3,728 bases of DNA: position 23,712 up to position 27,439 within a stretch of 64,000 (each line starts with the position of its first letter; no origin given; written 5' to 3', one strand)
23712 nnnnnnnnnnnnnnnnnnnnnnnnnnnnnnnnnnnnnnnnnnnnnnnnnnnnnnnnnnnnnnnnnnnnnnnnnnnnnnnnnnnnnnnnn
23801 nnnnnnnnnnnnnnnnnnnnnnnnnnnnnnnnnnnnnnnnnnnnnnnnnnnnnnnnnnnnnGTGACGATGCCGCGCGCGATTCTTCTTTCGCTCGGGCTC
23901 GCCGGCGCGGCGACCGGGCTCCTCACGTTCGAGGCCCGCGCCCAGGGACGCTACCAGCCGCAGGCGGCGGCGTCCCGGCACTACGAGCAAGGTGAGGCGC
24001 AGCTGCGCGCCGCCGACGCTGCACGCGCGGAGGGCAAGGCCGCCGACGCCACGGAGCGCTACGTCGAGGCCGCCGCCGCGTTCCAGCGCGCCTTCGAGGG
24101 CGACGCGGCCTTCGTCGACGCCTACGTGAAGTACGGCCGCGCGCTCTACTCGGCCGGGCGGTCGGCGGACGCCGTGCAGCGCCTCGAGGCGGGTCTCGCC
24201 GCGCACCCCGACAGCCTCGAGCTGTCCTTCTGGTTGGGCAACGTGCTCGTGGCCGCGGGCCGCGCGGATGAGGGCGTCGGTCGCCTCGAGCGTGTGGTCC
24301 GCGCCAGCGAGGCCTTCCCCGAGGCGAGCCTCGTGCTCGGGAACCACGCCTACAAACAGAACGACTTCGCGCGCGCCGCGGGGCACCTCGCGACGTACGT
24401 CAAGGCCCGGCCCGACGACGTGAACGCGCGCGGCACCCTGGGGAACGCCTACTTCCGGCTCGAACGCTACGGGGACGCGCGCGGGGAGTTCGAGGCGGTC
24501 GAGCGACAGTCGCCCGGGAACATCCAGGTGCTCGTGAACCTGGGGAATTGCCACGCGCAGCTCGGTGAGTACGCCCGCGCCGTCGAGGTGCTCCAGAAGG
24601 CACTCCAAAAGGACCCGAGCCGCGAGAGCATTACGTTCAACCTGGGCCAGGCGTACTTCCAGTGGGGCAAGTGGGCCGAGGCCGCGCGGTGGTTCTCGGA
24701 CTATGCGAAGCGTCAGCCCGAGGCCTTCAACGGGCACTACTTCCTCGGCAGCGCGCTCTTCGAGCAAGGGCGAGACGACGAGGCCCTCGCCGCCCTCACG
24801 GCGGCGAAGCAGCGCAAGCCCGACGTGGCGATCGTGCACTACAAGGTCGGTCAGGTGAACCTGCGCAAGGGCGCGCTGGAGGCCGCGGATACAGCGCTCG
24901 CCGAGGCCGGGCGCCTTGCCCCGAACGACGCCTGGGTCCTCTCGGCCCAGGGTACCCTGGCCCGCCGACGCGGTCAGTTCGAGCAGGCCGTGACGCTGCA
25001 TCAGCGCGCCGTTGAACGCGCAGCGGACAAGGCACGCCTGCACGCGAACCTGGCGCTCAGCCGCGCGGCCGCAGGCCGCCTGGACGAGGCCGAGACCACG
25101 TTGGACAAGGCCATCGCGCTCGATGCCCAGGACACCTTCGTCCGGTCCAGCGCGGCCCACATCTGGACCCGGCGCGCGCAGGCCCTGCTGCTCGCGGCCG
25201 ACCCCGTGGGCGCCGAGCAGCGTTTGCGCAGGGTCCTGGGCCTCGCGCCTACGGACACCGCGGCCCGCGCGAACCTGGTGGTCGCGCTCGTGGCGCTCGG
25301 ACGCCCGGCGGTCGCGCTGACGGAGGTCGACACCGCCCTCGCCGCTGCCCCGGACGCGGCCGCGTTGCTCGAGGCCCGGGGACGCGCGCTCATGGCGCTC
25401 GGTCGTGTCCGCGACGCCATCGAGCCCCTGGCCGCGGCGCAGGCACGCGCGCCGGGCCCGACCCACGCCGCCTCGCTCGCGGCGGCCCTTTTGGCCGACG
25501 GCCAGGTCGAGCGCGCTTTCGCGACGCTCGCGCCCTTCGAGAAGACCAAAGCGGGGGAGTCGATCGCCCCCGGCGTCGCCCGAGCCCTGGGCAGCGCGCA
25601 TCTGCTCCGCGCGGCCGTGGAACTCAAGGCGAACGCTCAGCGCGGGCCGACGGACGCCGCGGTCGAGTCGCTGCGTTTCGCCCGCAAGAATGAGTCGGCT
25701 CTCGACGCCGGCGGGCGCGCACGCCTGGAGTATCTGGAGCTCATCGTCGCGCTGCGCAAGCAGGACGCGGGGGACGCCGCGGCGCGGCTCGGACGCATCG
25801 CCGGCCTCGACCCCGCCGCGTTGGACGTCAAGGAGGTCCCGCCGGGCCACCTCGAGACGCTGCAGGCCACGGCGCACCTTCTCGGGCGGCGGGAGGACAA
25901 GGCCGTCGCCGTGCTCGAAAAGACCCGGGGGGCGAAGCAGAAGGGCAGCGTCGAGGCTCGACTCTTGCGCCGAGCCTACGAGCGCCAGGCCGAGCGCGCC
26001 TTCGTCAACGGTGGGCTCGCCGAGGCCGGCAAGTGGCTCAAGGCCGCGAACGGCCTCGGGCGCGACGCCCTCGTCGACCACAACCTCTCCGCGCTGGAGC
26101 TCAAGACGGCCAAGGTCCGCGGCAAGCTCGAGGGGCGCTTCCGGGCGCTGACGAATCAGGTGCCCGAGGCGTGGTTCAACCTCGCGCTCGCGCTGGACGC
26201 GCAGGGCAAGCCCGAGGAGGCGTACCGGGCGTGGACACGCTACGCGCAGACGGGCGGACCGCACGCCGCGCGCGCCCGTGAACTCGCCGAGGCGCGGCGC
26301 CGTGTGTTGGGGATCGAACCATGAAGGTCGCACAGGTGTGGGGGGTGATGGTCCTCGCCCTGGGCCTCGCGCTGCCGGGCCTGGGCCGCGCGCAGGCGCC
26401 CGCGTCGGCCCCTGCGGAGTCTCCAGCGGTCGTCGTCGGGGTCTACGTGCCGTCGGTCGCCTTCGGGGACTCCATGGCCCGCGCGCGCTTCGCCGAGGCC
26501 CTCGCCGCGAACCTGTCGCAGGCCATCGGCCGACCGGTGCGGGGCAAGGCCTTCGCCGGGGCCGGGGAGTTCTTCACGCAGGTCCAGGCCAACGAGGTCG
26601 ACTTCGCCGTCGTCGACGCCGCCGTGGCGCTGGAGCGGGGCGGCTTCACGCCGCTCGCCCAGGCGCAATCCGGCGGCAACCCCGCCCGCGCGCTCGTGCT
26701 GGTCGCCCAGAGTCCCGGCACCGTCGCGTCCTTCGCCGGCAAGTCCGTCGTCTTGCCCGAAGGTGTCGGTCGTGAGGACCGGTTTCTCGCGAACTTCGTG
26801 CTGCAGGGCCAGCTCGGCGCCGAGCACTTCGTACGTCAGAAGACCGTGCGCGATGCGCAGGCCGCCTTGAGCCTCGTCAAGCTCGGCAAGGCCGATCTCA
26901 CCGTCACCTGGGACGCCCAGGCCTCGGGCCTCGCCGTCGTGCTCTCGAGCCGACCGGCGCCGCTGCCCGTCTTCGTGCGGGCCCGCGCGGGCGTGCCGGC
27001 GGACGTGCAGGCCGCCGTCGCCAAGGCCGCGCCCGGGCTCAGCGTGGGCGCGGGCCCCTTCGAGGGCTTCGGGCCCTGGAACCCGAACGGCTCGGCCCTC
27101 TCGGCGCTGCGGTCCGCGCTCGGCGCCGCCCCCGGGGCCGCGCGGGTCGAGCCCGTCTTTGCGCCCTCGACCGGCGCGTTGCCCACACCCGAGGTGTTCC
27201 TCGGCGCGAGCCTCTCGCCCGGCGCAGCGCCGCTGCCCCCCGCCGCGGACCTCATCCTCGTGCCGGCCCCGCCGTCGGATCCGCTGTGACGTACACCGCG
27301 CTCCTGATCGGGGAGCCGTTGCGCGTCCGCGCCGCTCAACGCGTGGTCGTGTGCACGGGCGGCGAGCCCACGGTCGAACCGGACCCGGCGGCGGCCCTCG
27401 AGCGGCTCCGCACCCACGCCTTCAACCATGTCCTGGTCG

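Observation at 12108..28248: Candidate complete partner-switching system wired to a Ser/Thr kinase, TPR scaffolds and a periplasmic binding protein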

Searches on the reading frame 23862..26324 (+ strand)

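Call 3: search_protein_families(library=pfam, proteins=[window:23862-26324:+], max_evalue=0.01)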
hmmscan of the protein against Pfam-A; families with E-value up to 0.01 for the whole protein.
window:23862-26324:+ (820 aa): 26 families (the best 25 are shown)
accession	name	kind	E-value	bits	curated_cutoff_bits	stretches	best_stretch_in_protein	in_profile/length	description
PF13432.12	TPR_16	-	3.1e-43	146.2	32.7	7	158-220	2-64/65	Tetratricopeptide repeat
PF14559.12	TPR_19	-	1.1e-41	141.4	25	8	233-287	3-57/68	Tetratricopeptide repeat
PF07719.23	TPR_2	-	1.3e-39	131.5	27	3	223-253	3-33/34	Tetratricopeptide repeat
PF00515.34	TPR_1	-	2.6e-29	100.3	27.8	2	223-253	3-33/34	Tetratricopeptide repeat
PF13414.12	TPR_11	-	8e-29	99.5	26.8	2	228-267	1-40/42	TPR repeat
PF13428.12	TPR_14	-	7e-27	91.6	23.5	2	224-263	4-43/44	Tetratricopeptide repeat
PF13431.12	TPR_17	-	8.5e-27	91.6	24.4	0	768-787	13-32/34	Tetratricopeptide repeat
PF13424.12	TPR_12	-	1e-25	90.2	30.1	5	222-280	4-70/77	Tetratricopeptide repeat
PF12895.13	ANAPC3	-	7e-23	81.1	27.2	3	222-275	24-76/82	Anaphase-promoting complex, cyclosome, subunit 3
PF13181.12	TPR_8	-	6e-21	73.2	25.7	1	222-252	2-32/34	Tetratricopeptide repeat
PF13174.12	TPR_6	-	4.3e-12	46.3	26.3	1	223-252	2-31/33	Tetratricopeptide repeat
PF23914.1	TPR_CcmH_CycH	-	3.2e-11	43.7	42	1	284-384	45-148/158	Cytochrome c-type biogenesis protein H TPR domain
PF13371.12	TPR_9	-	3.7e-10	40.1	35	1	227-288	1-62/73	Tetratricopeptide repeat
PF13176.12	TPR_7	-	7.1e-08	32.4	27.9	1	224-253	2-33/36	Tetratricopeptide repeat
PF04733.20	Coatomer_E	-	2e-06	27.9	21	0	213-286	193-267/290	Coatomer epsilon subunit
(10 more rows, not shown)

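Call 9: search_protein_families(library=ncbifam, proteins=[window:23862-26324:+], max_evalue=0.1)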
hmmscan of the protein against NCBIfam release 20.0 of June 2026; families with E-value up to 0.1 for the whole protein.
window:23862-26324:+ (820 aa): 31 families (the best 25 are shown)
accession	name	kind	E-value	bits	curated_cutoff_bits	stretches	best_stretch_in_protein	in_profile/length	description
TIGR02917.1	PEP_TPR_lipo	equivalog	1.1e-44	152.6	312.2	2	51-424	193-566/899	XrtA/PEP-CTERM system TPR-repeat protein PrsT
NF040959.1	MamA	equivalog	3.3e-40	137.7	200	4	211-341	61-191/204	magnetosome protein MamA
NF033920.0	C39_PA2778_fam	equivalog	1.5e-21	77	150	4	235-319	170-254/255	PA2778 family cysteine peptidase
NF052400.1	M48_BAM_BepA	equivalog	3.9e-21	75.4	570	3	197-313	317-433/483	beta-barrel assembly-enhancing protease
TIGR02521.1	type_IV_pilW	equivalog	6.7e-21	74.9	154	5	295-425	37-169/234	type IV pilus biogenesis/stability protein PilW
NF033762.1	social_mot_Tgl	equivalog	2.1e-18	66.6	225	2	170-316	83-231/252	social motility TPR repeat lipoprotein Tgl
NF047371.1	FlcA_CTERM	equivalog_domain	1.2e-14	53.8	300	3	227-308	444-526/646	periplasmic flagellar collar protein FlcA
NF052415.1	T3SS_chap_SctY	equivalog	5.8e-14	52.5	70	4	192-281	11-103/106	type III secretion apparatus assembly chaperone SctY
NF008757.0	PRK11788.1-5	equivalog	1.1e-13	51.2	363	2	159-312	186-340/388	lipopolysaccharide assembly protein LapB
TIGR02552.1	LcrH_SycD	equivalog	3e-13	49.6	104.8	2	264-356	27-119/136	SycD/LcrH family type III secretion system chaperone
NF053607.1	CHU_0125_OmpA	equivalog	4e-12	45.4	620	1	228-324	26-122/639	CHU_0125 family OmpA-like outer membrane integrity protein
TIGR02795.1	tol_pal_ybgF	equivalog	4.7e-12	46.5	90.1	2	160-254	9-109/119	tol-pal system protein YbgF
NF008755.0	PRK11788.1-3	equivalog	4.7e-12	45.9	430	2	161-285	188-312/388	lipopolysaccharide assembly protein LapB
NF033758.1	gliding_GltE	equivalog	9.8e-11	41.2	225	3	390-519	221-340/411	adventurous gliding motility TPR repeat lipoprotein GltE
NF008520.0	PRK11447.1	equivalog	6e-10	37.6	858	2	232-318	472-558/1157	cellulose synthase complex outer membrane protein BcsC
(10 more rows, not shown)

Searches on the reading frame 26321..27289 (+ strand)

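Call 3: search_protein_families(library=pfam, proteins=[window:26321-27289:+], max_evalue=0.01)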
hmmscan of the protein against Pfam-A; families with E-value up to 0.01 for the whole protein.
window:26321-27289:+ (322 aa): 1 family
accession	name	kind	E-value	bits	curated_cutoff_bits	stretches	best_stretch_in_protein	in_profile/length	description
PF12974.12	Phosphonate-bd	-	2.5e-08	34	27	1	58-236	16-212/242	ABC transporter, phosphonate, periplasmic substrate-binding protein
